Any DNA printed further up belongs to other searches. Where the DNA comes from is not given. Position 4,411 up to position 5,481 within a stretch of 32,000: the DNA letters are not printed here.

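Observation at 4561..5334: DUF134-type HTH protein fused in frame to a GQG(L/R)GQ repeat array, with an internal RBS and ATG retained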

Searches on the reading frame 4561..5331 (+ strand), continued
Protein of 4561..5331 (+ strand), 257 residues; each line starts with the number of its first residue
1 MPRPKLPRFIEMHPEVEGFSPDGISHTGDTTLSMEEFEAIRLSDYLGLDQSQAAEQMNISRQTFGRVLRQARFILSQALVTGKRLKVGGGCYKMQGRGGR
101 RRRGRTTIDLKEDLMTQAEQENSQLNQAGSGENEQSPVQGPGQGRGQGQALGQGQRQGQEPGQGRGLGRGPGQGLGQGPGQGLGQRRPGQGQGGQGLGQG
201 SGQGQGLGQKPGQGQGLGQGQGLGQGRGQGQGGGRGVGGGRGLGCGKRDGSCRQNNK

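Call 27: search_solved_structures(query=A1, max_evalue=1)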
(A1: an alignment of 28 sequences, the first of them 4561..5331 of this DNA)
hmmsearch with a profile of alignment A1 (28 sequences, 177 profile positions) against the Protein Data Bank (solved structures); distinct sequences matched with E-value up to 1: 13.
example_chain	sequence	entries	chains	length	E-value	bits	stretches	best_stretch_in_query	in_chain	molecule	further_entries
4v8m_AD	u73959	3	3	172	7.8e-06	29.1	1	122-174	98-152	40S RIBOSOMAL PROTEIN S10, PUTATIVE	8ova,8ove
8a3w_SN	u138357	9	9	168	4.1e-05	26.7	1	123-169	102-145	Putative 40S ribosomal protein S10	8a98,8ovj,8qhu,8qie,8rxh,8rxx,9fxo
5opt_n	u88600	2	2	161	0.00062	22.9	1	130-171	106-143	40S ribosomal protein S10, putative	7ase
6trp_A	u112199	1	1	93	0.0064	19.6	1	128-170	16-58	Peptide synthetase XpsB,Peptide synthetase XpsB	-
11cu_A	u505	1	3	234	0.011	18.9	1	140-170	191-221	ZnO48_baseKO_ES_Complex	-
7bhy_A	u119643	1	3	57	0.016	18.3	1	37-72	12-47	Deoxyribonucleoside regulator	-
7xbx_R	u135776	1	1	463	0.026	17.6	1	126-170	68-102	Processed fractalkine,CX3C chemokine receptor 1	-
7too_AGR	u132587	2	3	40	0.055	16.6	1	134-169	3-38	ALS-FTD-associated dipeptide repeat protein, GR20 | GR20, ALS/FTD dipeptide repeat protein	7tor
6nif_A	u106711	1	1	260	0.34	14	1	145-169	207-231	hREV7, GTP-binding nuclear protein Ran, hREV3 fusion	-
8r7y_A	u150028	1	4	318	0.34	14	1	37-72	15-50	Deoxyribonucleoside regulator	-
6zeh_A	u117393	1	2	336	0.72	12.9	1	145-173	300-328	Serine/threonine-protein phosphatase PP1-alpha catalytic subunit,Spectrin alpha chain, non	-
6kea_A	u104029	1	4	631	0.73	12.9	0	146-171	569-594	Maltose-binding periplasmic protein,LINKER,hREV7,LINKER,Invasin IpaB,hREV3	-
7f1r_R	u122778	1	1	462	0.86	12.7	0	146-170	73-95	C-C motif chemokine 5,C-C chemokine receptor type 5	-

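Call 30: find_encoding_contigs(protein=P0017, flank=4000, max_places=1)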
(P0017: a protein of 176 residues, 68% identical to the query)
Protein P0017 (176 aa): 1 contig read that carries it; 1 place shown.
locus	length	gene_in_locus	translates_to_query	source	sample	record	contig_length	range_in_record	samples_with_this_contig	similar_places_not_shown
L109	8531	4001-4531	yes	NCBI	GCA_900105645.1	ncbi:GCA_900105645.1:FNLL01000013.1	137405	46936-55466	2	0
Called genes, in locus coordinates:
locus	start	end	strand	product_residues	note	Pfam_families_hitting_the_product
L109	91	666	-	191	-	PF00210:Ferritin, PF02915:Rubrerythrin, PF21349:RUBY_RBDX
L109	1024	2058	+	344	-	PF03781:FGE-sulfatase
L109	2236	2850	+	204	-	PF02169:LPP20 (weak)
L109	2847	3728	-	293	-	PF01937:ARMT1-like_dom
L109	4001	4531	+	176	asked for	PF02001:DUF134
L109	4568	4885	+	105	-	PF17253:DUF5320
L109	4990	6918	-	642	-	PF00724:Oxidored_FMN, PF01494:FAD_binding_3 (faint), PF00890:FAD_binding_2 (faint), PF01946:Thi4 (faint), PF07992:Pyr_redox_2, PF13738:Pyr_redox_3 (weak), PF00070:Pyr_redox (weak), PF01266:DAO (weak), +4 more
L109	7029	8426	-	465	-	PF01926:MMR_HSR1, PF02421:FeoB_N (faint), PF11981:DUF3482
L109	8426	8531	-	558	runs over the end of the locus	PF11067:DUF2868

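Call 31: find_encoding_contigs(protein=P0034, flank=4000, max_places=1)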
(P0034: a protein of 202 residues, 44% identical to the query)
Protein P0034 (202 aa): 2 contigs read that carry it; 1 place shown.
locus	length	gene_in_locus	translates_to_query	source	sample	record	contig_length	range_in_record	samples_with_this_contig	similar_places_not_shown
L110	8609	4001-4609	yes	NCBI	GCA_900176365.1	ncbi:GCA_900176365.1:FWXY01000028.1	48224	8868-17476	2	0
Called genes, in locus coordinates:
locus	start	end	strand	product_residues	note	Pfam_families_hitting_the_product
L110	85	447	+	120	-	-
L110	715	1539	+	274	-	PF02535:Zip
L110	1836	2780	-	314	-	PF13793:Pribosyltran_N, PF00156:Pribosyltran, PF14572:Pribosyl_synth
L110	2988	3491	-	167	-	PF09831:DUF2058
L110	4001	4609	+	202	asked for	PF02001:DUF134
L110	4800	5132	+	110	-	PF17253:DUF5320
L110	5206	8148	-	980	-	PF00497:SBP_bac_3, PF00989:PAS (weak), PF13188:PAS_8 (weak), PF08447:PAS_3, PF08448:PAS_4, PF13426:PAS_9, PF02518:HATPase_c, PF00072:Response_reg, +2 more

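Call 32: find_encoding_contigs(protein=P0048, flank=4000, max_places=1)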
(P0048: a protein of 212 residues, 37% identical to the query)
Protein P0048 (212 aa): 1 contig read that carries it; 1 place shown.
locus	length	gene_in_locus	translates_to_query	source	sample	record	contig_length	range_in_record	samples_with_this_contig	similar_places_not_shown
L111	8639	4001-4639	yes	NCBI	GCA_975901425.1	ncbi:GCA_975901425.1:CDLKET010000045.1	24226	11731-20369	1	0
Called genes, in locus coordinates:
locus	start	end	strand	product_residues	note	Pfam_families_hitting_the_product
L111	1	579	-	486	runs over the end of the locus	PF01926:MMR_HSR1, PF02421:FeoB_N (faint), PF11981:DUF3482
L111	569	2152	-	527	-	PF11067:DUF2868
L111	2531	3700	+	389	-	PF13173:AAA_14, PF13635:DUF4143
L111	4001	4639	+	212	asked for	PF02001:DUF134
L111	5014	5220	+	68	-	-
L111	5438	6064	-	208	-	PF01209:Ubie_methyltran (weak), PF05175:MTS, PF13489:Methyltransf_23 (faint), PF08241:Methyltransf_11, PF08242:Methyltransf_12, PF13649:Methyltransf_25, PF13847:Methyltransf_31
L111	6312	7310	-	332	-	PF13173:AAA_14, PF13635:DUF4143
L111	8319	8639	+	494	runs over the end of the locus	PF00668:Condensation, PF21211:FkbH_N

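Call 33: find_encoding_contigs(protein=P0018, flank=4000, max_places=1)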
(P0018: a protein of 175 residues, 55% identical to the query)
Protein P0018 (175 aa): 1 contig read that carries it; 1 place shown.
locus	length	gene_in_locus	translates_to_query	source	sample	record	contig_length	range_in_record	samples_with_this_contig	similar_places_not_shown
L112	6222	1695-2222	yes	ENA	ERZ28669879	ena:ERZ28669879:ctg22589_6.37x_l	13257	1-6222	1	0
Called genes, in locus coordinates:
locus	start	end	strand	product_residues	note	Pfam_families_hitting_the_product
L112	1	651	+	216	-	?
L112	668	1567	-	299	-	PF06180:CbiK, PF01903:CbiX (faint)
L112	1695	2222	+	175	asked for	PF02001:DUF134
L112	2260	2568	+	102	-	PF17253:DUF5320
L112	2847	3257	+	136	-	-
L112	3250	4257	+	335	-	PF00132:Hexapep (faint), PF25087:GMPPB_C (faint)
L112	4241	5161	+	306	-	PF00291:PALP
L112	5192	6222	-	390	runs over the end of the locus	PF00266:Aminotran_5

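Call 45: predict_structure(alignment_id=A2)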
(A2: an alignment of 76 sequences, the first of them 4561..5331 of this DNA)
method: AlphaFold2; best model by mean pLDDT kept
length: 257 residues; sequences in the alignment: 76
mean_pLDDT: 65.2   pTM: 0.44
mean pLDDT of the five models: 65.2, 64.2, 62.3, 62.1, 61.3
residues with pLDDT >= 90: 63; 70-90: 33; 50-70: 71; < 50: 90
segments of 3 or more residues with pLDDT < 50: 147-149, 152-159, 162-170, 174-176, 191-200, 222-243, 245-252, 255-257
pLDDT, mean of each block of 10 residues (from residue 1): 85 85 87 96 97 96 98 96 93 73 52 55 56 53 50 46 46 50 50 46 50 50 46 45 45 47
secondary structure, 60 per line:
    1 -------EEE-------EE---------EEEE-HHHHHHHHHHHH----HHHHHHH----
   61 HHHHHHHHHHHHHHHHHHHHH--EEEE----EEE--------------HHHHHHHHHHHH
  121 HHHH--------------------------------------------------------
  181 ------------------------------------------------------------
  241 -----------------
elements in order: E8-10 E29-32 H34-45 H50-56 H61-81 E84-87 E92-94 H109-124

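Call 48: fold_search(model_id=the predicted structure, library=pdb)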
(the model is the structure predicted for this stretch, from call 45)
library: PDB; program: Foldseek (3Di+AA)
matches with E <= 10: 798; with E <= 0.001: 0
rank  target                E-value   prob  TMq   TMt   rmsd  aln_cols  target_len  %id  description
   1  7bhy_C                5.3e-02  1.00  0.15  0.68   0.7        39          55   44  DNA-binding domain of DeoR in complex with the DNA operator (released 2021-11-10)
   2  9a50_A                5.7e-02  1.00  0.19  0.18   0.8        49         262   28  Integrative model of RPSB-RPOC by crosslinking MS and deep learning (released 2024-09-18)
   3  7bhy_A                7.4e-02  1.00  0.15  0.66   0.6        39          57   44  DNA-binding domain of DeoR in complex with the DNA operator (released 2021-11-10)
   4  7bca_A                9.1e-02  0.90  0.17  0.43  13.8        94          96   15  Crystal structure of the HTH DNA binding protein ArdK from R388 plasmid bound to a direct-repeat DNA element (released 2022-07-13)
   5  3hug_E                9.7e-02  0.99  0.18  0.57   2.5        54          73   31  Crystal structure of Mycobacterium tuberculosis anti-sigma factor RslA in complex with -35 promoter binding domain of  (released 2010-03-02)
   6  3hug_K                1.1e-01  1.00  0.19  0.67   0.7        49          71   31  Crystal structure of Mycobacterium tuberculosis anti-sigma factor RslA in complex with -35 promoter binding domain of  (released 2010-03-02)
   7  8r7y_B                1.1e-01  0.92  0.15  0.12  14.4        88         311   24  Deoxyribonucleoside regulator DeoR in complex with the DNA operator (released 2024-06-19)
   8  5cm3_A                1.1e-01  0.82  0.17  0.42  16.5        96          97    9  Crystal Structure of KorA, a plasmid-encoded, global transcription regulator (released 2016-04-06)
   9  3vep_D                1.3e-01  1.00  0.19  0.69   0.7        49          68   18  Crystal structure of SigD4 in complex with its negative regulator RsdA (released 2013-02-13)
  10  6dv9_F                1.3e-01  1.00  0.19  0.28   0.6        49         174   31  Crystal structure of Mycobacterium tuberculosis transcription initiation complex(ECF sigma factor L) containing 5nt RN (released 2019-02-20)
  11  1s7o_C                1.4e-01  0.92  0.18  0.40  12.0        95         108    9  Crystal structure of putative DNA binding protein SP_1288 from Streptococcus pygenes (released 2004-06-29)
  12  3vfz_A                1.5e-01  1.00  0.19  0.76   0.8        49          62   18  Crystal structure of -35 promoter binding domain of SigD of Mycobacterium tuberculosis (released 2013-02-13)
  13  3hug_C                1.5e-01  0.98  0.18  0.55   2.5        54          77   31  Crystal structure of Mycobacterium tuberculosis anti-sigma factor RslA in complex with -35 promoter binding domain of  (released 2010-03-02)
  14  1hlv_A                1.5e-01  0.54  0.15  0.27  15.1       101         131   16  CRYSTAL STRUCTURE OF CENP-B(1-129) COMPLEXED WITH THE CENP-B BOX DNA (released 2002-01-11)
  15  7bhy_B                1.6e-01  1.00  0.15  0.70   0.7        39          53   44  DNA-binding domain of DeoR in complex with the DNA operator (released 2021-11-10)
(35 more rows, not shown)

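Call 61: search_protein_families(library=pfam, proteins=[P0060, P0066, P0082, P0049], max_evalue=0.01)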
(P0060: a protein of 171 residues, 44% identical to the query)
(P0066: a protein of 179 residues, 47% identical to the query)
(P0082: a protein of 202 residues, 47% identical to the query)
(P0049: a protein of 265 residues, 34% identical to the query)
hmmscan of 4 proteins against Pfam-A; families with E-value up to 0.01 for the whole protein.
P0060 (171 aa): 5 families
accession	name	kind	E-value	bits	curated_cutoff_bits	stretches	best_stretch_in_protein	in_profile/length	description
PF02001.22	DUF134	-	7.3e-24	84.6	27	1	3-96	6-97/98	Protein of unknown function DUF134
PF09723.15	Zn_ribbon_8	-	0.00017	21.9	34.4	1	101-132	6-39/41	Zinc ribbon domain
PF01155.25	HypA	-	0.00033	21.1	28.9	1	97-137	67-104/112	Hydrogenase/urease nickel incorporation, metallochaperone, hypA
PF23548.1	Zn_ribbon_FGT1_2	-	0.0047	16.9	27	1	102-127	4-28/35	FORGETTER1 second zinc ribbon domain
PF18551.6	TackOD1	-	0.0067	16.4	32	0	78-126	125-170/188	Thaumarchaeal output domain 1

P0066 (179 aa): 10 families
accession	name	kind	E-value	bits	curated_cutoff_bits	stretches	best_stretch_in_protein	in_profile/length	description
PF02001.22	DUF134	-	2.1e-21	76.7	27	1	3-96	6-97/98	Protein of unknown function DUF134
PF09723.15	Zn_ribbon_8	-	4.1e-06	27.2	34.4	1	101-132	6-39/41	Zinc ribbon domain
PF08281.18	Sigma70_r4_2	-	0.00011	22.2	25.7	1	36-76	13-53/54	Sigma-70, region 4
PF13384.12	HTH_23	-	0.00036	20.7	24.6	1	39-71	8-39/50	Homeodomain-like domain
PF23458.2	DUF7130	-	0.00066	20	35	1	93-127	46-78/89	Domain of unknown function (DUF7130)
PF13560.12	HTH_31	-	0.00097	19.8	27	1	48-81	13-46/64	Helix-turn-helix domain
PF04545.22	Sigma70_r4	-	0.0034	17.3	24.1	1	40-77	11-48/50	Sigma-70, region 4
PF01096.23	Zn_ribbon_TFIIS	-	0.0053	17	21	0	95-110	23-38/39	Transcription factor S-II (TFIIS)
PF01155.25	HypA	-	0.0065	16.9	28.9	0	93-132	63-99/112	Hydrogenase/urease nickel incorporation, metallochaperone, hypA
PF21349.2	RUBY_RBDX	-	0.0091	15.9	26.5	0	101-126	1-23/30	Rubrerythrin, rubredoxin-like domain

P0082 (202 aa): 9 families
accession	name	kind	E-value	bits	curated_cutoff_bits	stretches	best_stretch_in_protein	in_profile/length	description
PF02001.22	DUF134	-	2.5e-21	76.5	27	1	3-94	6-95/98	Protein of unknown function DUF134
PF09723.15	Zn_ribbon_8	-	1.1e-05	25.8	34.4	1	102-133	6-39/41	Zinc ribbon domain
PF01155.25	HypA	-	0.00041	20.8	28.9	1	97-132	66-98/112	Hydrogenase/urease nickel incorporation, metallochaperone, hypA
PF08281.18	Sigma70_r4_2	-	0.00079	19.5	25.7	1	34-76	11-53/54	Sigma-70, region 4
PF08274.17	Zn_Ribbon_YjdM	-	0.001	19.4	30.8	0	100-112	18-30/30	PhnA Zinc-Ribbon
PF14311.12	DUF4379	-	0.0065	17.1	24.5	0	98-128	24-55/56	Probable Treble clef zinc finger domain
PF12760.12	Zn_ribbon_IS1595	-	0.0071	16.7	25.4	0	96-109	32-45/46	Transposase zinc-ribbon domain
PF23145.1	Zf_2nd_IFT121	-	0.0073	16.4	25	0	91-129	6-43/45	IFT121, second zinc finger domain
PF23458.2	DUF7130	-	0.0091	16.3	35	0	98-129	50-79/89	Domain of unknown function (DUF7130)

P0049 (265 aa): 1 family
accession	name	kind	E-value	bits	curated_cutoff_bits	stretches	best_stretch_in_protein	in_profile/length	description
PF02001.22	DUF134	-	1.2e-18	67.9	27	1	3-95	6-96/98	Protein of unknown function DUF134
